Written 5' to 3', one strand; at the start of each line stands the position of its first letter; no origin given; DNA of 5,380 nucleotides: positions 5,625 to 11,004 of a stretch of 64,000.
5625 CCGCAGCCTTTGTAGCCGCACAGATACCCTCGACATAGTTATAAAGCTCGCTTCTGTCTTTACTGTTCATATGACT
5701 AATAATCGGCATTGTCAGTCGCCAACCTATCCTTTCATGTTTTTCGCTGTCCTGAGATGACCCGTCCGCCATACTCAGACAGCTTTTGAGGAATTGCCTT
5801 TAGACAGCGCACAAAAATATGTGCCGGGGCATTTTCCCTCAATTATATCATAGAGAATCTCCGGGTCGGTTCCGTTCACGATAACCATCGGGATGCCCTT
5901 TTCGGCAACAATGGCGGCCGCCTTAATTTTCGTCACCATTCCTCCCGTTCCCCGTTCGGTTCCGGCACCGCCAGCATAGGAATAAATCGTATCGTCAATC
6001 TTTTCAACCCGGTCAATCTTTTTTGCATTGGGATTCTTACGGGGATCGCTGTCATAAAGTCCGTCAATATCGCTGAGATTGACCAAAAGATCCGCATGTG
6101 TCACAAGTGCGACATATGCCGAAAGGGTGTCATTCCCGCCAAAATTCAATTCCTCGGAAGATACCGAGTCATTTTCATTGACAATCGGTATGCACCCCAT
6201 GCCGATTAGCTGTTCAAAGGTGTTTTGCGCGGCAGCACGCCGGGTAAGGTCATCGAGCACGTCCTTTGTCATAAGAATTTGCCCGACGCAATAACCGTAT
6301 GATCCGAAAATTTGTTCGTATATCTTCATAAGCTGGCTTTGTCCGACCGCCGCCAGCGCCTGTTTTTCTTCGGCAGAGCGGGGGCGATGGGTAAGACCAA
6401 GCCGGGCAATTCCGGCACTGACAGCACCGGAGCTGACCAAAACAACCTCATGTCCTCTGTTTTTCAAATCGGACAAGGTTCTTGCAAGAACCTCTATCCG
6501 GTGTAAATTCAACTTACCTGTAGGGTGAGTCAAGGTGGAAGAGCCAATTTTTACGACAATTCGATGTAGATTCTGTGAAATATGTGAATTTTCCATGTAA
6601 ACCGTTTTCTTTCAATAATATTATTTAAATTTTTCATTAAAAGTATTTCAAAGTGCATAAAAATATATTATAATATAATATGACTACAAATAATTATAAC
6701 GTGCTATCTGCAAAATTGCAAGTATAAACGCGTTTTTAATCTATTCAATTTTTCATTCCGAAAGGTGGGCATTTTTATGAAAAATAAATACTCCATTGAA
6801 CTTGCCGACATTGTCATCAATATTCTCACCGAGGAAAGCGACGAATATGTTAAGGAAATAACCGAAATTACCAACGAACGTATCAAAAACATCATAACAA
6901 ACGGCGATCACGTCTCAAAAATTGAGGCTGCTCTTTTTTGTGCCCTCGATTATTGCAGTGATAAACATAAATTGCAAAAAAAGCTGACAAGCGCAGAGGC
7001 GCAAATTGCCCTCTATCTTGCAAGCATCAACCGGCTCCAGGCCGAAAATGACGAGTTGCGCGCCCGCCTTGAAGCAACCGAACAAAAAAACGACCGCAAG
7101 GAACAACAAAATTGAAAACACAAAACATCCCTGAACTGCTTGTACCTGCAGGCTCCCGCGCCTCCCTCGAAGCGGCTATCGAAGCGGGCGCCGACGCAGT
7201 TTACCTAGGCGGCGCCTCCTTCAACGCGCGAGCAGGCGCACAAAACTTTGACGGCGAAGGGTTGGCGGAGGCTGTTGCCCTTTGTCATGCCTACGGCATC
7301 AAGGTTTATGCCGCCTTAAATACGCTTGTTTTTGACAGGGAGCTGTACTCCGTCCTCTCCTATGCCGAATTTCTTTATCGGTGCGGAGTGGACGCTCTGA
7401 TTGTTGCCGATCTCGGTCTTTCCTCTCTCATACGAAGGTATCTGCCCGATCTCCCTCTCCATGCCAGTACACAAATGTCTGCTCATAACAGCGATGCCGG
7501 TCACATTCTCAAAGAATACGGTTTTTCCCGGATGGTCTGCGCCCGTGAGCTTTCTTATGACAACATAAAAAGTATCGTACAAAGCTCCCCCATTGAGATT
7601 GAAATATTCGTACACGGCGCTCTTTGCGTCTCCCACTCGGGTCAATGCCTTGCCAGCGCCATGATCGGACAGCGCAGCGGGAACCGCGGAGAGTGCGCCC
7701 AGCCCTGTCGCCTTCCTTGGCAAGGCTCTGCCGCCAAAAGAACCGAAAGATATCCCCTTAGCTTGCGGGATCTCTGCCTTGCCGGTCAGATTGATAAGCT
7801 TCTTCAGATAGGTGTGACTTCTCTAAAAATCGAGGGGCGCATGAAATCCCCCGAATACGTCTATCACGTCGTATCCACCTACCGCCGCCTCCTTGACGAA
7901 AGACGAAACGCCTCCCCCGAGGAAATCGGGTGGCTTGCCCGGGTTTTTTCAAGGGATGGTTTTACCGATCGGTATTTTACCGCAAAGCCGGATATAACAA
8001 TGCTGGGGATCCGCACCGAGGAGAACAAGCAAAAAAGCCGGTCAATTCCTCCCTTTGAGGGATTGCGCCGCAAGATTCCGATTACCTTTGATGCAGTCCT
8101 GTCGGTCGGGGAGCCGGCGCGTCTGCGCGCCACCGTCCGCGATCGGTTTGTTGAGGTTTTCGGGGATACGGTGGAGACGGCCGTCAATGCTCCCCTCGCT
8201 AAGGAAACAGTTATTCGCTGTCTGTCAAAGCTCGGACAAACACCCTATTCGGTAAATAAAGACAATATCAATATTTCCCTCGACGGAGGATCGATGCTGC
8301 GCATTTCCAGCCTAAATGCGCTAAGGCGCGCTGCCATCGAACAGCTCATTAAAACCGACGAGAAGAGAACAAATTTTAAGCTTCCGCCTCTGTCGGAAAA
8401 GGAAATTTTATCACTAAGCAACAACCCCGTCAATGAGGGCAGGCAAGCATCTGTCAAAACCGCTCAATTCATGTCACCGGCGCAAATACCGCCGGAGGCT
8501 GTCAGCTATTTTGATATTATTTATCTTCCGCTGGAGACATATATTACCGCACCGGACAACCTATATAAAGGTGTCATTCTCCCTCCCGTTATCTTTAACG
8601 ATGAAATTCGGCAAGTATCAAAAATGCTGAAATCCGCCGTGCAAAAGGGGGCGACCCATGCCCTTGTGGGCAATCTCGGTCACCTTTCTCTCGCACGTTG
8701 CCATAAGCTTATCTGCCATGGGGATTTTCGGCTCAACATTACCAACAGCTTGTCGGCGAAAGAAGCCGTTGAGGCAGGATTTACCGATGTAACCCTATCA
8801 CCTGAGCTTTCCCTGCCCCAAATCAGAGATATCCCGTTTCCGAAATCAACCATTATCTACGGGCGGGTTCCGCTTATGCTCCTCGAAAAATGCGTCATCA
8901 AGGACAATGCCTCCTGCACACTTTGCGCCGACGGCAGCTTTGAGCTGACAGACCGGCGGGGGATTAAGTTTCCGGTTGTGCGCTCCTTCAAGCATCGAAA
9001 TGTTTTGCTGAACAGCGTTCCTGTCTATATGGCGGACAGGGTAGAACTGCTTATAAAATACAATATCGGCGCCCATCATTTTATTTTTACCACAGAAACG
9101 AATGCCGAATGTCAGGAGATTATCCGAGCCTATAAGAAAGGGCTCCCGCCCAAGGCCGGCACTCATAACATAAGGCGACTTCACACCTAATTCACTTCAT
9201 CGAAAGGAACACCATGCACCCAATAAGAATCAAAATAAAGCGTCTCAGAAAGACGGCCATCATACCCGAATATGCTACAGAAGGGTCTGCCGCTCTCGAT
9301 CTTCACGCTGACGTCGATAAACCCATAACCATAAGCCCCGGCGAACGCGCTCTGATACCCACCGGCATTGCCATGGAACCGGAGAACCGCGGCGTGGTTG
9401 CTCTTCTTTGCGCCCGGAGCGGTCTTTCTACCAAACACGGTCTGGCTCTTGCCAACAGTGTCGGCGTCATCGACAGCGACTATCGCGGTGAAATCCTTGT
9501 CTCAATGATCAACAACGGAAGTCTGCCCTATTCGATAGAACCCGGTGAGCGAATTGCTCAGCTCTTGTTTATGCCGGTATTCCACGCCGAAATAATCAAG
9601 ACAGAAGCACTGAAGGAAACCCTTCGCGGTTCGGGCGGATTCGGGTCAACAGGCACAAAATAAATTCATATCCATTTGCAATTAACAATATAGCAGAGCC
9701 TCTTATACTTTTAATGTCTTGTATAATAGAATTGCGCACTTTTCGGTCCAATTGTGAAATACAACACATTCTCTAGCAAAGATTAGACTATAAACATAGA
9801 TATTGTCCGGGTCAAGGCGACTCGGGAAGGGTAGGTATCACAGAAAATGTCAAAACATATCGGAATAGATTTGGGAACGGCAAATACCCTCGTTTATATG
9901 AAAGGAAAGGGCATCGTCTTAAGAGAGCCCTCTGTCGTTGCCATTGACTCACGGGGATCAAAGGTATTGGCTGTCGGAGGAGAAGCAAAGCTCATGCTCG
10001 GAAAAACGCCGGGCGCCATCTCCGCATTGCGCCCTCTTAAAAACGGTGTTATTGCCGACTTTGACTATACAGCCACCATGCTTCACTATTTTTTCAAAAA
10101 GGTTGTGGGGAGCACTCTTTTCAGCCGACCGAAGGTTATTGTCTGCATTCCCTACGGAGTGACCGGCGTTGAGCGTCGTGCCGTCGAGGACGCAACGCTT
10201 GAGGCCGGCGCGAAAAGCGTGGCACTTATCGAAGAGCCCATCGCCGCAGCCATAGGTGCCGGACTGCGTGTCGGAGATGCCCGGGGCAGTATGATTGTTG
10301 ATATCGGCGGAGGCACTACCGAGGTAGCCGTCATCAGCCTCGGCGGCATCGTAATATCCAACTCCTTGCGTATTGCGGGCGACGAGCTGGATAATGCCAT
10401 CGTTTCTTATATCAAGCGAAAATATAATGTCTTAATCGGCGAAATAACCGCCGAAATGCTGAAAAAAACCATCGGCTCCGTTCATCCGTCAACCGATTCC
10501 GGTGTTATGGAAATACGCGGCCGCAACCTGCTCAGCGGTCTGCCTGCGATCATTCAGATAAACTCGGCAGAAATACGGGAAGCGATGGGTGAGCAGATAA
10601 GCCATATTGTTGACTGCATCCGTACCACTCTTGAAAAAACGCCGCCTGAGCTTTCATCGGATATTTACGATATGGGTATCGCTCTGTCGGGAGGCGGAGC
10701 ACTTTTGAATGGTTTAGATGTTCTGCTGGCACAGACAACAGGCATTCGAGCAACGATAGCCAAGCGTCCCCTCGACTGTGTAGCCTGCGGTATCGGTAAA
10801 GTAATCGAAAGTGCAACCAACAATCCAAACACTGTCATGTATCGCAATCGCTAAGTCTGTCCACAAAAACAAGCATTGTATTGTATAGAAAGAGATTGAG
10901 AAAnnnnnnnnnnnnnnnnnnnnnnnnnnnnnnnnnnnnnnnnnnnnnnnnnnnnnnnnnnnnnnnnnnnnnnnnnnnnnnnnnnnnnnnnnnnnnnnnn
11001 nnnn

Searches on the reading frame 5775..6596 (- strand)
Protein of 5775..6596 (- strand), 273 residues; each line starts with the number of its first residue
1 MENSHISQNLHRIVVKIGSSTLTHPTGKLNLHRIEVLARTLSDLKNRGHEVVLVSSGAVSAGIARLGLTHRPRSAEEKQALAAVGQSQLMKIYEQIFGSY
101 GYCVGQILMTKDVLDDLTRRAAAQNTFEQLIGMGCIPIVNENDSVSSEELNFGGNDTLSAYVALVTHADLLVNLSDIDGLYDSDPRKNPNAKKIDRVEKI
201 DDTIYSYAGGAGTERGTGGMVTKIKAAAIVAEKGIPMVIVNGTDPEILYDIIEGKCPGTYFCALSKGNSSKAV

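Call 34: search_protein_families(library=pfam, proteins=[window:5775-6596:-], max_evalue=0.0001)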
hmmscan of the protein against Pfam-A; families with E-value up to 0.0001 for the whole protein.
window:5775-6596:- (273 aa): 1 family
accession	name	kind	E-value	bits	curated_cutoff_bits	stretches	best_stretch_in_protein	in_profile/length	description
PF00696.33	AA_kinase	-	3.9e-48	164.7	24.9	1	12-241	2-234/234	Amino acid kinase family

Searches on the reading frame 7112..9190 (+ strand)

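Call 83: search_protein_families(library=pfam, proteins=[window:7112-9190:+], max_evalue=0.00001)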
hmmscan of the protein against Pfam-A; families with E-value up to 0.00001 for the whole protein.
window:7112-9190:+ (692 aa): 2 families
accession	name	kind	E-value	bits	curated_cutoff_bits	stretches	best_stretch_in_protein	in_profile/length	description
PF01136.24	Peptidase_U32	-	3.9e-79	265.7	22.4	1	81-294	4-232/233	Peptidase family U32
PF12392.13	DUF3656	-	2.3e-18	67.3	22.1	1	318-414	21-106/109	Collagenase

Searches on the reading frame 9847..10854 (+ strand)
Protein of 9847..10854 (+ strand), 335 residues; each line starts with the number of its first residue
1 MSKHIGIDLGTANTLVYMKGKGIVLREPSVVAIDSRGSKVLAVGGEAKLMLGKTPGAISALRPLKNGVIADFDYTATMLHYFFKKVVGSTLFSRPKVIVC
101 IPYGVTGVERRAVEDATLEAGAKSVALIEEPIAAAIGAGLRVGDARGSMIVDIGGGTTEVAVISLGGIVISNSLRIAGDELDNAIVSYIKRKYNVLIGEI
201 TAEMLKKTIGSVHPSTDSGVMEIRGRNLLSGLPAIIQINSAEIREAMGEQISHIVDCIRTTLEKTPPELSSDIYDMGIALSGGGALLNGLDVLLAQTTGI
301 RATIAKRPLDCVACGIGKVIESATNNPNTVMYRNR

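Call 83: search_protein_families(library=pfam, proteins=[window:9847-10854:+], max_evalue=0.00001)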
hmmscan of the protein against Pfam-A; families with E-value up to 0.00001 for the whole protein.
window:9847-10854:+ (335 aa): 4 families
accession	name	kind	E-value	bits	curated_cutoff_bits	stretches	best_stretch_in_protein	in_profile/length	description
PF06723.19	MreB_Mbl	-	6.4e-139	462.8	27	1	3-324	2-323/327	MreB/Mbl protein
PF00012.26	HSP70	-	1e-11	44.3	20.6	1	96-194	135-239/599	Hsp70 protein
PF00022.25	Actin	-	4.1e-10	39.3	27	1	55-192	56-190/410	Actin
PF14450.12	FtsA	-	2.3e-08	34.9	31.8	1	150-306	2-111/127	Cell division protein FtsA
